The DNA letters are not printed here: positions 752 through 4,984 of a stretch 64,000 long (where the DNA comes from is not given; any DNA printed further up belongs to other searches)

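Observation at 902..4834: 1310-aa YobI/KAP-like membrane P-loop NTPase as a single-gene island between decayed genes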

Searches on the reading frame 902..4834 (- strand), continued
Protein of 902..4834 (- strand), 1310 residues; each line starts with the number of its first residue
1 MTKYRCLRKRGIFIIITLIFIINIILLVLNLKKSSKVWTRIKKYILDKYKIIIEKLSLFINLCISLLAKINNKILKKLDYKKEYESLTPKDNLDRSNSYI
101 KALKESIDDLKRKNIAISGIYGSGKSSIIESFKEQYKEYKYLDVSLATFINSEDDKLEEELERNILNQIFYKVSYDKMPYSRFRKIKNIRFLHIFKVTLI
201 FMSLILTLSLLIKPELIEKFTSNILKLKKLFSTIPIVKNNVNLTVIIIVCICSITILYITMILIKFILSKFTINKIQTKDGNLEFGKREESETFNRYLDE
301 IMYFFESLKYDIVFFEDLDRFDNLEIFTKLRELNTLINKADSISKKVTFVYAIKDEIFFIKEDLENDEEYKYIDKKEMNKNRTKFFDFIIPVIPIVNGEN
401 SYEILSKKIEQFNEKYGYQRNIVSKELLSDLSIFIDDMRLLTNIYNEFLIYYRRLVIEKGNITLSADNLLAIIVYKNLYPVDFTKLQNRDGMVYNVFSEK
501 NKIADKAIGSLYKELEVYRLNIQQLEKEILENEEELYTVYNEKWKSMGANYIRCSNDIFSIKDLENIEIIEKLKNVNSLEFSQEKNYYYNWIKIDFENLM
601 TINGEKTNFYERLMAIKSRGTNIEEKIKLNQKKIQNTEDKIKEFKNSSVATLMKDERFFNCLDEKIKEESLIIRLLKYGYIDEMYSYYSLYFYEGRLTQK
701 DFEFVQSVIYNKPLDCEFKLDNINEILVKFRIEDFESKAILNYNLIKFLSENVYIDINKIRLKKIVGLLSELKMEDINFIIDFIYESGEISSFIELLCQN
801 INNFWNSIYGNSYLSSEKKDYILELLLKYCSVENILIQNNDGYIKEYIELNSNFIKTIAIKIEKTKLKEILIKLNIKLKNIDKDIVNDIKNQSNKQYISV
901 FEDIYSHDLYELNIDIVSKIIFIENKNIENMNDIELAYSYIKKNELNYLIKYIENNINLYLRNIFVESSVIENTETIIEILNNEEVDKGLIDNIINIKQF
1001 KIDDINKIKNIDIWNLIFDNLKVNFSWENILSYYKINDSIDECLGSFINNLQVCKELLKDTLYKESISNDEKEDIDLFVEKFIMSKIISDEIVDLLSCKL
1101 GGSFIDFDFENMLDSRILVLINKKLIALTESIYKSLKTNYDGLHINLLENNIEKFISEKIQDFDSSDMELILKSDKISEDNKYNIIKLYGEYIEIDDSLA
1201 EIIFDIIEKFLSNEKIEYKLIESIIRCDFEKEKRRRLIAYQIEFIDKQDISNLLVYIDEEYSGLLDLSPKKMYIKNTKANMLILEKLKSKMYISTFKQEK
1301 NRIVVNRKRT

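Call 14: find_encoding_contigs(protein=window:902-4834:-, flank=10000, max_places=6)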
Protein window:902-4834:- (1310 aa): 7 contigs read that carry it; 3 places shown.
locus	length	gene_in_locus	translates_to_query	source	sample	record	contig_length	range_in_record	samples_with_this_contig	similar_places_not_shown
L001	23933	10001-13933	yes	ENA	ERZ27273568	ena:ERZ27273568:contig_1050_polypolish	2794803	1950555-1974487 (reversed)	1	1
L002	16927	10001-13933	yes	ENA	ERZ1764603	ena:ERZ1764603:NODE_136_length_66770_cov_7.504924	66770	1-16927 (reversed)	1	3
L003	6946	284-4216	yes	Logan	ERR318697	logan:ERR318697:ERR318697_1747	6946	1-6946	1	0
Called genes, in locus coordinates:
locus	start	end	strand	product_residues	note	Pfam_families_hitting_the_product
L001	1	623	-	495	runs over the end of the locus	PF00239:Resolvase, PF07508:Recombinase, PF13408:Zn_ribbon_recom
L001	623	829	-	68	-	-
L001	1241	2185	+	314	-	PF05144:Phage_CRI (weak)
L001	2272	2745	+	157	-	-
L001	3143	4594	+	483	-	-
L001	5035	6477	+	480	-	PF13289:SIR2_2, PF18185:STALD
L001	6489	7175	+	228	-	-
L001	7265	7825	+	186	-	-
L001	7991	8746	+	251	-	-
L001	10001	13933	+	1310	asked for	PF20693:YobI-ATPase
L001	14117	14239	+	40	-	-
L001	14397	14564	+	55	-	PF13420:Acetyltransf_4 (weak)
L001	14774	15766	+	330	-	-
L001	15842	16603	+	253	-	-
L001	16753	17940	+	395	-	PF07690:MFS_1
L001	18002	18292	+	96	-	PF07876:Dabb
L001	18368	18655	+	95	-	PF04456:DUF503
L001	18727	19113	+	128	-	-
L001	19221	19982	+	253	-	-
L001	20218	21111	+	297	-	PF01584:CheW, PF00072:Response_reg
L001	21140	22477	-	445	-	PF02388:FemAB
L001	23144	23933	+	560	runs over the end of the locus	PF03814:KdpA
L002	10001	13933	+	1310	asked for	PF20693:YobI-ATPase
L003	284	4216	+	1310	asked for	PF20693:YobI-ATPase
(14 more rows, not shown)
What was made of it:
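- The identical protein was recovered from 7 contigs in different samples (call 14).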

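Call 16: list_cluster_members(proteins=[window:902-4834:-, window:5934-7292:-])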
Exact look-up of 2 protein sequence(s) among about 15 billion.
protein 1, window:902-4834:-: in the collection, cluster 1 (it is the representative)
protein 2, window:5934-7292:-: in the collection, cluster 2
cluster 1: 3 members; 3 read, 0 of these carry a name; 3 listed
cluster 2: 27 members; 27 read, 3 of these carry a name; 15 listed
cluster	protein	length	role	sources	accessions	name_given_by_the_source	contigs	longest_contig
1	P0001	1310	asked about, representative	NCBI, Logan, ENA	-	-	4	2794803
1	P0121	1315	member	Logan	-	-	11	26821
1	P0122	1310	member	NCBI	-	-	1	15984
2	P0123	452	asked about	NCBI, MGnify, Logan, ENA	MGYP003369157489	CR=1 FL=1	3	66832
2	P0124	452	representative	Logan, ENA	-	-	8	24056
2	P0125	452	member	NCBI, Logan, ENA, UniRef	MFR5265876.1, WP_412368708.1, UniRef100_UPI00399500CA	23S rRNA (uracil(1939)-C(5))-methyltransferase RlmD [Clostridium sp.] | 23S rRNA (uracil(1939)-C(5))-methyltransferase RlmD n=1 Tax=Clostridium sp. TaxID=1506 ...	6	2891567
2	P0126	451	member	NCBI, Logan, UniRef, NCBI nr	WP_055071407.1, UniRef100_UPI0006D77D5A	23S rRNA (uracil(1939)-C(5))-methyltransferase RlmD [Clostridium massiliamazoniense] | 23S rRNA (uracil(1939)-C(5))-methyltransferase RlmD n=1 Tax=Clostridium ...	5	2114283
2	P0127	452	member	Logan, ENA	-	-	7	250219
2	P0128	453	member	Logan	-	-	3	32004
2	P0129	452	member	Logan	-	-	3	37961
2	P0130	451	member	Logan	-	-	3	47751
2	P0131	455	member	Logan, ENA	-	-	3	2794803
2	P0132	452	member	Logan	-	-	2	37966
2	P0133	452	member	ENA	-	-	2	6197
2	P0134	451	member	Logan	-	-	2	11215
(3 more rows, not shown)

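Call 21: find_encoding_contigs(protein=P0126, flank=10000, max_places=4)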
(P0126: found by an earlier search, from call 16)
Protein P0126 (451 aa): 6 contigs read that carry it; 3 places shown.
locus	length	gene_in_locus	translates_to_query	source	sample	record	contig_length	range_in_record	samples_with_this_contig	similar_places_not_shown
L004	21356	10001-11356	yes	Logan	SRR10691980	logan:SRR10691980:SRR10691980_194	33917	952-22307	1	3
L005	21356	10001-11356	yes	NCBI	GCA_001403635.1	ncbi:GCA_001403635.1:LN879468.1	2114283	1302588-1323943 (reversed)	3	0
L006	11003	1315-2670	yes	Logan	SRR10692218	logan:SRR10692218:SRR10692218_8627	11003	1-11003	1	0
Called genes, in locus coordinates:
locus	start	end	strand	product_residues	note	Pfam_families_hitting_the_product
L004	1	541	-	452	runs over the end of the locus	PF00768:Peptidase_S11, PF13354:Beta-lactamase2, PF07943:PBP5_C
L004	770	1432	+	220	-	PF10531:SLBB, PF22461:SLBB_2 (weak), PF14520:HHH_5 (faint), PF00633:HHH (weak), PF12836:HHH_3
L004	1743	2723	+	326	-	PF00586:AIRS, PF02769:AIRS_C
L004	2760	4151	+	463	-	PF12390:Se-cys_synth_N (weak), PF03841:SelA, PF00266:Aminotran_5 (weak)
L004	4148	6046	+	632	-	PF00009:GTP_EFTU, PF01926:MMR_HSR1 (weak), PF03144:GTP_EFTU_D2, PF25461:Beta-barrel_SelB, PF09107:WHD_3rd_SelB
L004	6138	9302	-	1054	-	PF08329:ChitinaseA_N (faint), PF00553:CBM_2, PF02839:CBM_5_12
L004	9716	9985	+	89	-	-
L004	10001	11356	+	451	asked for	PF01938:TRAM (weak), PF05958:tRNA_U5-meth_tr, PF02475:TRM5-TYW2_MTfase (weak), PF03602:Cons_hypoth95, PF05175:MTS, PF13649:Methyltransf_25 (weak), PF13847:Methyltransf_31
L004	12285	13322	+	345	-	-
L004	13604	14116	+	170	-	PF13302:Acetyltransf_3, PF13420:Acetyltransf_4, PF13527:Acetyltransf_9 (weak), PF00583:Acetyltransf_1, PF13673:Acetyltransf_10, PF13508:Acetyltransf_7, PF12746:GNAT_acetyltran, PF08445:FR47 (weak)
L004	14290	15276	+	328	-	-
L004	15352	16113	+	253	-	-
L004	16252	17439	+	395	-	PF07690:MFS_1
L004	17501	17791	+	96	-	PF07876:Dabb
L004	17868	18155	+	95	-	PF04456:DUF503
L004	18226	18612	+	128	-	-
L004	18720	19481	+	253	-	-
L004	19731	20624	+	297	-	PF01584:CheW, PF00072:Response_reg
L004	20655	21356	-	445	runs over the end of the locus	PF02388:FemAB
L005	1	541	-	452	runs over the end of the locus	PF00768:Peptidase_S11, PF13354:Beta-lactamase2, PF07943:PBP5_C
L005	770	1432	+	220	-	PF10531:SLBB, PF22461:SLBB_2 (weak), PF14520:HHH_5 (faint), PF00633:HHH (weak), PF12836:HHH_3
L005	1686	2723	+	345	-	-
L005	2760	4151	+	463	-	PF12390:Se-cys_synth_N (weak), PF03841:SelA, PF00266:Aminotran_5 (weak)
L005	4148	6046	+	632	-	PF00009:GTP_EFTU, PF01926:MMR_HSR1 (weak), PF03144:GTP_EFTU_D2, PF25461:Beta-barrel_SelB, PF09107:WHD_3rd_SelB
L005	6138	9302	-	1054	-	PF08329:ChitinaseA_N (faint), PF00553:CBM_2, PF02839:CBM_5_12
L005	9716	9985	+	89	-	-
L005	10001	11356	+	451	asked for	PF01938:TRAM (weak), PF05958:tRNA_U5-meth_tr, PF02475:TRM5-TYW2_MTfase (weak), PF03602:Cons_hypoth95, PF05175:MTS, PF13649:Methyltransf_25 (weak), PF13847:Methyltransf_31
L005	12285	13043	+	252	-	-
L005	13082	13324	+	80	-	-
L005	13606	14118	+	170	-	PF13302:Acetyltransf_3, PF13420:Acetyltransf_4, PF13527:Acetyltransf_9 (weak), PF00583:Acetyltransf_1, PF13673:Acetyltransf_10, PF13508:Acetyltransf_7, PF12746:GNAT_acetyltran, PF08445:FR47 (weak)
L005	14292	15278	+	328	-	-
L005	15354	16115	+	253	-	-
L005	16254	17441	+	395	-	PF07690:MFS_1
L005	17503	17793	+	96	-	PF07876:Dabb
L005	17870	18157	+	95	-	PF04456:DUF503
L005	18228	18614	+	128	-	-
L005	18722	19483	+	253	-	-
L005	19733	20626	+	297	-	PF01584:CheW, PF00072:Response_reg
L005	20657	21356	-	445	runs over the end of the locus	PF02388:FemAB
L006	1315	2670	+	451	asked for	PF01938:TRAM (weak), PF05958:tRNA_U5-meth_tr, PF02475:TRM5-TYW2_MTfase (weak), PF03602:Cons_hypoth95, PF05175:MTS, PF13649:Methyltransf_25 (weak), PF13847:Methyltransf_31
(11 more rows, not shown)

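Call 22: find_encoding_contigs(protein=P0125, flank=10000, max_places=4)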
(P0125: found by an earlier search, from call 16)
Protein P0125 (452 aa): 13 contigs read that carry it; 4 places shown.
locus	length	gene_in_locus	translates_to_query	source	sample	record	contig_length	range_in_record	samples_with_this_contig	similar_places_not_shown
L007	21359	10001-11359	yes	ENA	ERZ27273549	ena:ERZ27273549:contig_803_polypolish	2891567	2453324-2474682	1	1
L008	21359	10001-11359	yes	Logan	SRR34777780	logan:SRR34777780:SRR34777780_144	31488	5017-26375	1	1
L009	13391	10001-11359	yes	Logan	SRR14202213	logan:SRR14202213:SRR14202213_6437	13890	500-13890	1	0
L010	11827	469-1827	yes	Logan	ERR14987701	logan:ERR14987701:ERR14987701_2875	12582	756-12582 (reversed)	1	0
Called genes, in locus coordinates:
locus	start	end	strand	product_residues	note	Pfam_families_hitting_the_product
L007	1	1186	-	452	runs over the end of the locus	PF00768:Peptidase_S11, PF02113:Peptidase_S13 (faint), PF13354:Beta-lactamase2, PF07943:PBP5_C (weak)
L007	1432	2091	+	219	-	PF10531:SLBB, PF22461:SLBB_2 (weak), PF00633:HHH (faint), PF12836:HHH_3, PF14520:HHH_5 (faint)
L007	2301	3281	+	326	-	PF00586:AIRS, PF02769:AIRS_C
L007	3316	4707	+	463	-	PF12390:Se-cys_synth_N (weak), PF03841:SelA, PF00266:Aminotran_5 (weak)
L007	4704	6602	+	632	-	PF00009:GTP_EFTU, PF01926:MMR_HSR1 (weak), PF10662:PduV-EutP (faint), PF03144:GTP_EFTU_D2, PF09106:WHD_2nd_SelB (faint), PF25461:Beta-barrel_SelB, PF09107:WHD_3rd_SelB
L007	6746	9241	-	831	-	PF02839:CBM_5_12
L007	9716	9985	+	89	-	-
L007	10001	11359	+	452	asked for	PF01938:TRAM (weak), PF05958:tRNA_U5-meth_tr, PF02475:TRM5-TYW2_MTfase (weak), PF03602:Cons_hypoth95, PF05175:MTS, PF13649:Methyltransf_25 (weak), PF13847:Methyltransf_31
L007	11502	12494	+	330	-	-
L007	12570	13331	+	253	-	-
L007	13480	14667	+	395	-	PF07690:MFS_1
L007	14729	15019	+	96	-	PF07876:Dabb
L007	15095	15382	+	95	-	PF04456:DUF503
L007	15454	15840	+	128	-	-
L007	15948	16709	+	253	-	-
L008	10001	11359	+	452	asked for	PF01938:TRAM (weak), PF05958:tRNA_U5-meth_tr, PF02475:TRM5-TYW2_MTfase (weak), PF03602:Cons_hypoth95, PF05175:MTS, PF13649:Methyltransf_25 (weak), PF13847:Methyltransf_31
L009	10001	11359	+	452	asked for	PF01938:TRAM (weak), PF05958:tRNA_U5-meth_tr, PF02475:TRM5-TYW2_MTfase (weak), PF03602:Cons_hypoth95, PF05175:MTS, PF13649:Methyltransf_25 (weak), PF13847:Methyltransf_31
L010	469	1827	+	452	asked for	PF01938:TRAM (weak), PF05958:tRNA_U5-meth_tr, PF02475:TRM5-TYW2_MTfase (weak), PF03602:Cons_hypoth95, PF05175:MTS, PF13649:Methyltransf_25 (weak), PF13847:Methyltransf_31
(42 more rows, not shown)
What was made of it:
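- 184..5925 (.): Strain-variable islet (5.74 kb), absent from conspecific strains. The inner cassette 885-5753 is replaced by a different 1.9-kb cassette in C. massiliamazoniense. Gene maps (calls 21, 22).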
